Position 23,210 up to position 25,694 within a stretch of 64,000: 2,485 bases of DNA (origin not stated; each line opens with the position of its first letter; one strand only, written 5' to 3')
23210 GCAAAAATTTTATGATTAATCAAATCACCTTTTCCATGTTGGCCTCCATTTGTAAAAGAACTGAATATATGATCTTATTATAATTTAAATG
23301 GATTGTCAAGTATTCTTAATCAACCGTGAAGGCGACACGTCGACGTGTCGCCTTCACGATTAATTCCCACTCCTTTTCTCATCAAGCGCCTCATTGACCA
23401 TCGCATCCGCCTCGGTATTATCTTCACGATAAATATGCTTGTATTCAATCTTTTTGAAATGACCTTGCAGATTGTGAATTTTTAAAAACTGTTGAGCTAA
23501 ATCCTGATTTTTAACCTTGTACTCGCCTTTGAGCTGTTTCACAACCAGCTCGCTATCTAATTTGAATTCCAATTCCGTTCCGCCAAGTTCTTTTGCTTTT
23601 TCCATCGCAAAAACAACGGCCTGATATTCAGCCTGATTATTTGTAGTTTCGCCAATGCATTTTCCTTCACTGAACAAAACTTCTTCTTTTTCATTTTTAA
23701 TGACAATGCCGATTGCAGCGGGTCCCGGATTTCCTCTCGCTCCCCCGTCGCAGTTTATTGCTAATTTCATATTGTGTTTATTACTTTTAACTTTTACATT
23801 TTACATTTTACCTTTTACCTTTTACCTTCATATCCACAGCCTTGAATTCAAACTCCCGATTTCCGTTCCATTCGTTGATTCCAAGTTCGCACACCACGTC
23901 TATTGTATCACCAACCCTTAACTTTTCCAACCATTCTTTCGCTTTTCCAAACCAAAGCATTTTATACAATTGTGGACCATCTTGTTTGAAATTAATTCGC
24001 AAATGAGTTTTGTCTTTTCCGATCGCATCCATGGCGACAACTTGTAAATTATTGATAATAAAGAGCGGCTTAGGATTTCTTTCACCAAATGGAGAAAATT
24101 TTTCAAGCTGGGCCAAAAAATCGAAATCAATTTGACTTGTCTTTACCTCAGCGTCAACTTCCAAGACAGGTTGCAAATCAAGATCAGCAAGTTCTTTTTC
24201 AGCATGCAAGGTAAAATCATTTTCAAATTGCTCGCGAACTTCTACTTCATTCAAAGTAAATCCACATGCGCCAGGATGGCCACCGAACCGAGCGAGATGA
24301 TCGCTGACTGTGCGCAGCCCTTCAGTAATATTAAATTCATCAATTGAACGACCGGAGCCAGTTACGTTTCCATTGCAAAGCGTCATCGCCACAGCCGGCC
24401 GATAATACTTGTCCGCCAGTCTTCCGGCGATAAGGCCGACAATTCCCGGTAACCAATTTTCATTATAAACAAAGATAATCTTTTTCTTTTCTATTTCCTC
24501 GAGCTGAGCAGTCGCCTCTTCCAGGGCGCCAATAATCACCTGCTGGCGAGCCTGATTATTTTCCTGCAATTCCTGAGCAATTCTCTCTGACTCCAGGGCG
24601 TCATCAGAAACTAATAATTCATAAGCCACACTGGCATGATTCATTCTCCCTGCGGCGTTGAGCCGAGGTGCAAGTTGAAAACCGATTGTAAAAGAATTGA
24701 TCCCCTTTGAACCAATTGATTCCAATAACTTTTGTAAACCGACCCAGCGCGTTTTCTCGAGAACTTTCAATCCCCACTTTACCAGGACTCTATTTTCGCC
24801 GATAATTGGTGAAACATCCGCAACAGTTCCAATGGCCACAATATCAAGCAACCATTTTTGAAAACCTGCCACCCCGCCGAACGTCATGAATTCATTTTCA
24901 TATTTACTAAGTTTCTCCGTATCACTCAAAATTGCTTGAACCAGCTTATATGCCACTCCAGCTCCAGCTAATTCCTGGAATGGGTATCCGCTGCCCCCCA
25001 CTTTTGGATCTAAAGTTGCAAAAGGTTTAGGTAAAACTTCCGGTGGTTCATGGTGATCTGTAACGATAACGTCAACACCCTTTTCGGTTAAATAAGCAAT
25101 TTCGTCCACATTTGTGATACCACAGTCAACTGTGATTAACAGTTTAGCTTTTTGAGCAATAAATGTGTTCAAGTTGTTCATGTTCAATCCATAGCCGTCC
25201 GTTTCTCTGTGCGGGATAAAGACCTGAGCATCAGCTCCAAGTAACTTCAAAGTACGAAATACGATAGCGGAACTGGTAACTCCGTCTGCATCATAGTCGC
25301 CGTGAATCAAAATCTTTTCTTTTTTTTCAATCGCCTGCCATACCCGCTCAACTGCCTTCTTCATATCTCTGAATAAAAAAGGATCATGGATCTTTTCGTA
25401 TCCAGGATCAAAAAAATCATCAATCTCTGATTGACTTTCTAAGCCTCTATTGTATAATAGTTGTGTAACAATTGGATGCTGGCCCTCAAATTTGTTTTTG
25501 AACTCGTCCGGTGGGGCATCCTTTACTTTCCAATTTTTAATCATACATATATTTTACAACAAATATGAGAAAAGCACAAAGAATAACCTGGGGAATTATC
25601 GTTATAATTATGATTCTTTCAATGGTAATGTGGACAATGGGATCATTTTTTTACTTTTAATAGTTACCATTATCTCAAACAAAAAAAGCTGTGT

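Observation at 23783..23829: GGTAAAA heptamer tandem-repeat family at four loci, all in the same orientation, in both coding and non-coding DNA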

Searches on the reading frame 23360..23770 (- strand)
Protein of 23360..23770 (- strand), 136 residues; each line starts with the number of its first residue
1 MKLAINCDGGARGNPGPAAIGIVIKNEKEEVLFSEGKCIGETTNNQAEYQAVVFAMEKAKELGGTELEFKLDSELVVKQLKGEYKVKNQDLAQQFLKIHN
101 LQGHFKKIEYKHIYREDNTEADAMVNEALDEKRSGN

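Call 10: search_protein_families(library=ncbifam, proteins=[window:23360-23770:-])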
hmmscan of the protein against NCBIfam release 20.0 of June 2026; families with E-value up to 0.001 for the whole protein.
window:23360-23770:- (136 aa): 7 families
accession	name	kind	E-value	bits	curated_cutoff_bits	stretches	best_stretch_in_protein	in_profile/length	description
NF005567.0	PRK07238.1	equivalog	6.6e-39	134.3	326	1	1-135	2-137/378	bifunctional RNase H/acid phosphatase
NF041306.1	RnaseHI_Halo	equivalog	3e-35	121.9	300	1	5-131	72-197/197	ribonuclease HI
NF041175.1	RNAseHI_Thmprot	equivalog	4.8e-25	88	140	1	14-134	14-138/143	ribonuclease HI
NF005822.0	PRK07708.1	equivalog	5.3e-15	55.6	175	1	5-132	76-209/220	hypothetical protein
NF001236.0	PRK00203.1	equivalog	4.2e-12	45.9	160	1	2-132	4-144/151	ribonuclease HI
NF010482.0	PRK13907.1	equivalog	2e-11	44.1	231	1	5-128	4-124/128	ribonuclease H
NF046109.1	RNaseH_Halikb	equivalog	2e-06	27.9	320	1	5-82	83-157/211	ribonuclease H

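Call 14: find_encoding_contigs(protein=window:23360-23770:-, flank=6000, max_places=10)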
Protein window:23360-23770:- (136 aa): 2 contigs read that carry it; 1 place shown.
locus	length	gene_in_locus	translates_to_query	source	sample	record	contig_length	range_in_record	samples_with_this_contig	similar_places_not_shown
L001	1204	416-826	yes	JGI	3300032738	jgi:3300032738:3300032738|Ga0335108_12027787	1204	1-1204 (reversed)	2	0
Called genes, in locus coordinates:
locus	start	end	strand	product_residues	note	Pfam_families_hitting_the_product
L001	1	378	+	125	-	?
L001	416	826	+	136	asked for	PF00075:RNase_H, PF13456:RVT_3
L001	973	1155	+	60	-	-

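Call 57: find_homologous_proteins(query=window:23360-23770:-, max_evalue=1e-30)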
Query window:23360-23770:- (136 aa): 3113 proteins with E <= 1e-30 among 8000 candidates; the best 120 are listed.
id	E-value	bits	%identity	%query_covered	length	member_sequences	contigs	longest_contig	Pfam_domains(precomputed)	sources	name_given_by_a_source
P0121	1.2e-82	293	100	100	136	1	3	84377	PF13456.13,PF00075.31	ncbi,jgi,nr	ncbi:ribonuclease HI family protein [Candidatus Kuenenbacteria bacterium]|nr:ribonuclease HI family 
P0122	7.5e-67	242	85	97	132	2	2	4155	PF13456.13,PF00075.31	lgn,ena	-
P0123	1.1e-66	241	87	96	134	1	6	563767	PF13456.13,PF00075.31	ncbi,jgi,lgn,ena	-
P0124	6.2e-60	219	76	99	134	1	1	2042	PF13456.13,PF00075.31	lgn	-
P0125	6.8e-59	216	77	97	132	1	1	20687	PF13456.13,PF00075.31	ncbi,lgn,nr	ncbi:ribonuclease HI family protein [Candidatus Falkowbacteria bacterium]|nr:ribonuclease HI family 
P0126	9.6e-59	215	78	96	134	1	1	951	PF13456.13,PF00075.31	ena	-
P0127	1.2e-58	215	76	99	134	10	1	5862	PF13456.13,PF00075.31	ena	-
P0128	2.1e-58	214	77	97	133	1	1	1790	PF13456.13,PF00075.31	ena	-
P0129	2.3e-58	214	74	99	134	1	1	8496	PF13456.13,PF00075.31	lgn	-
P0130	2.4e-58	214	77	96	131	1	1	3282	PF13456.13,PF00075.31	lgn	-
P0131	2.0e-57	211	76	98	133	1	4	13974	PF13456.13,PF00075.31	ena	-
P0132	2.2e-57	211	77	96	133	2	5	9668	PF13456.13,PF00075.31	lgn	-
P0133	3.9e-57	210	75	98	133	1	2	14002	PF13456.13,PF00075.31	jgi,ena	-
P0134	7.3e-57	209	73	99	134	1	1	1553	PF13456.13,PF00075.31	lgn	-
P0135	1.1e-56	209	73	97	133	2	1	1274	PF13456.13,PF00075.31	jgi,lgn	-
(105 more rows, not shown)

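Call 58: find_encoding_contigs(protein=P0122, flank=5000, max_places=4)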
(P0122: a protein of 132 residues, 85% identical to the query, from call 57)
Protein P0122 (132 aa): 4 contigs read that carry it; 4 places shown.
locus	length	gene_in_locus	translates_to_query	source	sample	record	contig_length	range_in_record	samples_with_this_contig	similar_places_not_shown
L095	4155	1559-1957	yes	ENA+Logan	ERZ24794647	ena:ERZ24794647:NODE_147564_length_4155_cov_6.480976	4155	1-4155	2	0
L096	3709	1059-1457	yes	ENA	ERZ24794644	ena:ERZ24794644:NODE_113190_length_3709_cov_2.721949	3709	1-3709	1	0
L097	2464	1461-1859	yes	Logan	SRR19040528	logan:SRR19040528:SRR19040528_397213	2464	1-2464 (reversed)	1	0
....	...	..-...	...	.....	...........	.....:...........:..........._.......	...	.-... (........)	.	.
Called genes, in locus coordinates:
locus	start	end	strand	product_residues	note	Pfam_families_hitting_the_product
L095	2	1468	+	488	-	?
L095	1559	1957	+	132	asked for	PF00075:RNase_H, PF13456:RVT_3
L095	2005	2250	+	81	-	-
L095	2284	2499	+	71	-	-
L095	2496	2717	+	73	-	-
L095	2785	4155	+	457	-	?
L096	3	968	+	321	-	?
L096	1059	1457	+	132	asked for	PF00075:RNase_H, PF13456:RVT_3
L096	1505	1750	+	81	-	-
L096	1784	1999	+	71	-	-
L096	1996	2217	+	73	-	-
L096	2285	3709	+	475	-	?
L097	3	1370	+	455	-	?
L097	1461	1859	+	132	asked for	PF00075:RNase_H, PF13456:RVT_3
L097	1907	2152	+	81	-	-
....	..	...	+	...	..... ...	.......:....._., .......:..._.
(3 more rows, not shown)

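Call 59: find_encoding_contigs(protein=P0125, flank=5000, max_places=2)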
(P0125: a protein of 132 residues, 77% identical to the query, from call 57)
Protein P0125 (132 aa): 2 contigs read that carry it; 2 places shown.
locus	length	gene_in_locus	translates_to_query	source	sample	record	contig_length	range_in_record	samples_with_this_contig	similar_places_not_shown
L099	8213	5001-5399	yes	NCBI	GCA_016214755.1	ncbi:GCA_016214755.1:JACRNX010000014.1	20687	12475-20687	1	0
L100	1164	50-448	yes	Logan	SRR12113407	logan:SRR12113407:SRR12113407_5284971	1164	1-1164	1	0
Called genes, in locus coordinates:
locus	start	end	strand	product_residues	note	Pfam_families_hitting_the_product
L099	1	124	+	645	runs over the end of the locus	PF00009:GTP_EFTU, PF03144:GTP_EFTU_D2, PF22042:EF-G_D2 (weak), PF00679:EFG_C, PF06421:LepA_C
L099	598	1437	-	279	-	-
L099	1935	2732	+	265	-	PF00149:Metallophos, PF12850:Metallophos_2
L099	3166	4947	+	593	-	PF01368:DHH, PF02272:DHHA1, PF17768:RecJ_OB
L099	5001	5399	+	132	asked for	PF00075:RNase_H, PF13456:RVT_3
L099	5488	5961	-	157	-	-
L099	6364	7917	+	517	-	-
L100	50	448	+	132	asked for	PF00075:RNase_H, PF13456:RVT_3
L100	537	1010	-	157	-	-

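Call 60: find_encoding_contigs(protein=P0131, flank=5000, max_places=3)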
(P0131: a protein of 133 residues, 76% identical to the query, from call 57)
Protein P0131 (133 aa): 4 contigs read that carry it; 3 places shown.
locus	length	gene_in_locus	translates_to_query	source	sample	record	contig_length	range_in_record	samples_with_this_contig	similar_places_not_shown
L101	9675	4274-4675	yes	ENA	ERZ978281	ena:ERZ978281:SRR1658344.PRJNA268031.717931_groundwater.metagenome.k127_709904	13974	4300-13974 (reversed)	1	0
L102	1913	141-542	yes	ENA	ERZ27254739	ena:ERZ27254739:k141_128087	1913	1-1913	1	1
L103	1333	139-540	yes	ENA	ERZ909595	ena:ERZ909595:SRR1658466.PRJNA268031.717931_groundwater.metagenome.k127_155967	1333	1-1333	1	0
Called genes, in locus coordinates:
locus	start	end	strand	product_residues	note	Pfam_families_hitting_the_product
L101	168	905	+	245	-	PF00149:Metallophos, PF12850:Metallophos_2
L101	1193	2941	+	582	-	PF01368:DHH, PF02272:DHHA1, PF17768:RecJ_OB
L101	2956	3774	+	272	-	PF04055:Radical_SAM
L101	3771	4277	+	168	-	PF01928:CYTH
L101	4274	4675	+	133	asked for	PF00075:RNase_H, PF13456:RVT_3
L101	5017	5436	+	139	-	-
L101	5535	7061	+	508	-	-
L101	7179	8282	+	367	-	PF11104:PilM_2, PF06723:MreB_Mbl (faint), PF14450:FtsA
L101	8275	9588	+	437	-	-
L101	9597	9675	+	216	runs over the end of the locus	PF04350:PilO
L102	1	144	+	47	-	?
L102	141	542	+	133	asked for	PF00075:RNase_H, PF13456:RVT_3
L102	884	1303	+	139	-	-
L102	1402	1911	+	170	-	?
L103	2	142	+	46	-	?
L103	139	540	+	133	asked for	PF00075:RNase_H, PF13456:RVT_3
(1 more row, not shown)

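Call 61: find_encoding_contigs(protein=P0133, flank=5000, max_places=2)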
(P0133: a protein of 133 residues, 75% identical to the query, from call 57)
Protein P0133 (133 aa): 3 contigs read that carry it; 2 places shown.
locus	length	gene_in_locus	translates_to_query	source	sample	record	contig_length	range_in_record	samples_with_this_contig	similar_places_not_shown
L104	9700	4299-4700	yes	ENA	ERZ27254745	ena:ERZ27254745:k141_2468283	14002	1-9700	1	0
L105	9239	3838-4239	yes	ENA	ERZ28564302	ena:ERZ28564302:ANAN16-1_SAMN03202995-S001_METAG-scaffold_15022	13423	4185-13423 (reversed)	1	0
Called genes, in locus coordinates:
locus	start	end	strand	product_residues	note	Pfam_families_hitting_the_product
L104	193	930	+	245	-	PF00149:Metallophos, PF12850:Metallophos_2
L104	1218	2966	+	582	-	PF01368:DHH, PF02272:DHHA1, PF17768:RecJ_OB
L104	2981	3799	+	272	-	PF04055:Radical_SAM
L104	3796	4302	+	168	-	PF01928:CYTH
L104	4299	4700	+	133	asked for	PF00075:RNase_H, PF13456:RVT_3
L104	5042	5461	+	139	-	-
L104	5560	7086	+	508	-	-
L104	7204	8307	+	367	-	PF11104:PilM_2, PF06723:MreB_Mbl (faint), PF14450:FtsA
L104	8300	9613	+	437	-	-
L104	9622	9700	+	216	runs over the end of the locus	PF04350:PilO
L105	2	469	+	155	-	?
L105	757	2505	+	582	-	PF01368:DHH, PF02272:DHHA1, PF17768:RecJ_OB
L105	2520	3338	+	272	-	PF04055:Radical_SAM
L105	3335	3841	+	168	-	PF01928:CYTH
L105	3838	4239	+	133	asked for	PF00075:RNase_H, PF13456:RVT_3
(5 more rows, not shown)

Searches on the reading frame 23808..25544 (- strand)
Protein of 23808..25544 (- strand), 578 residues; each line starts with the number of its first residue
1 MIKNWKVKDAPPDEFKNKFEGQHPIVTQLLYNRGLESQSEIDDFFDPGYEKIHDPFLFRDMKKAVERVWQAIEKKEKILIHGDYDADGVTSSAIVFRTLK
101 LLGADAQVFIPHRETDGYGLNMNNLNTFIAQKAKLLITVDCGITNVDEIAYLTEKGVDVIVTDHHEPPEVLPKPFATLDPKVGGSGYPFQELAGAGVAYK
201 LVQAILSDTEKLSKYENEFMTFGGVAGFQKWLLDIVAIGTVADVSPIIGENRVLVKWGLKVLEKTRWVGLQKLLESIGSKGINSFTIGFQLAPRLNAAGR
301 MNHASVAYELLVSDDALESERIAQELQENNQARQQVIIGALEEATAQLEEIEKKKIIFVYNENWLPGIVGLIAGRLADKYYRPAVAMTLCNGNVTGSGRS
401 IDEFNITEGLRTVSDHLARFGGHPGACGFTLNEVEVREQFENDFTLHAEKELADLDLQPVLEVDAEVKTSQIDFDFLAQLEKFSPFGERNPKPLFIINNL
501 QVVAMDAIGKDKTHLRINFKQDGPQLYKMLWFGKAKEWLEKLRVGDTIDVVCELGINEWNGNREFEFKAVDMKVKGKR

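Call 10: search_protein_families(library=ncbifam, proteins=[window:23808-25544:-])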
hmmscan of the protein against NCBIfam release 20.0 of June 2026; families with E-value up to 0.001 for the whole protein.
window:23808-25544:- (578 aa): 5 families
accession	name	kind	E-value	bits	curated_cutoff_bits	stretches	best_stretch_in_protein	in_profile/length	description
TIGR00644.1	recJ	equivalog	2.8e-164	547.4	396.9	1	24-567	3-541/546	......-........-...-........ exonuclease RecJ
NF008290.0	PRK11070.1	equivalog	3.7e-87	293.2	900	1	20-566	20-568/577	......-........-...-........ exonuclease RecJ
NF053576.1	RecJ_archaeal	equivalog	1.5e-23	83.4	360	2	67-214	3-140/452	RecJ family nuclease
NF040701.1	RecJ_Meth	equivalog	1.7e-14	53.4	550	1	74-215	6-139/449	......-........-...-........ exonuclease RecJ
NF053575.1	GAN_nuclease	exception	5.3e-09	35.2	850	1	60-213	9-156/467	GINS-associated RecJ family nuclease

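Call 48: find_related_loci(query=window:23808-25544:-, collection=metagenome_contigs, flank=6000)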
Query window:23808-25544:- (578 aa) in metagenome_contigs; peptide patterns used: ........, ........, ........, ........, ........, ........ (x = any residue, [..] = any of these).
77 stretches matched a pattern; 3 encode a relative of the query (tblastn E <= 1e-3); 3 distinct loci.
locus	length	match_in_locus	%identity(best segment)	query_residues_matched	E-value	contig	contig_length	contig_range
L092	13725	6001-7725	75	1-577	0e+0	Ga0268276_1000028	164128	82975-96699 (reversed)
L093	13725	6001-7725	63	1-577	0e+0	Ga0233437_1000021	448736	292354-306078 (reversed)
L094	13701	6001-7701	59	2-573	0e+0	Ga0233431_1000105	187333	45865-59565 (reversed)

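Call 67: find_encoding_contigs(protein=window:23808-25544:-, flank=1500, max_places=10)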
Protein window:23808-25544:- (578 aa): no gene with exactly this product is on record in the collection.
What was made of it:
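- Tried and rejected: The exact-RecJ look-up found nothing on record (call 67).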
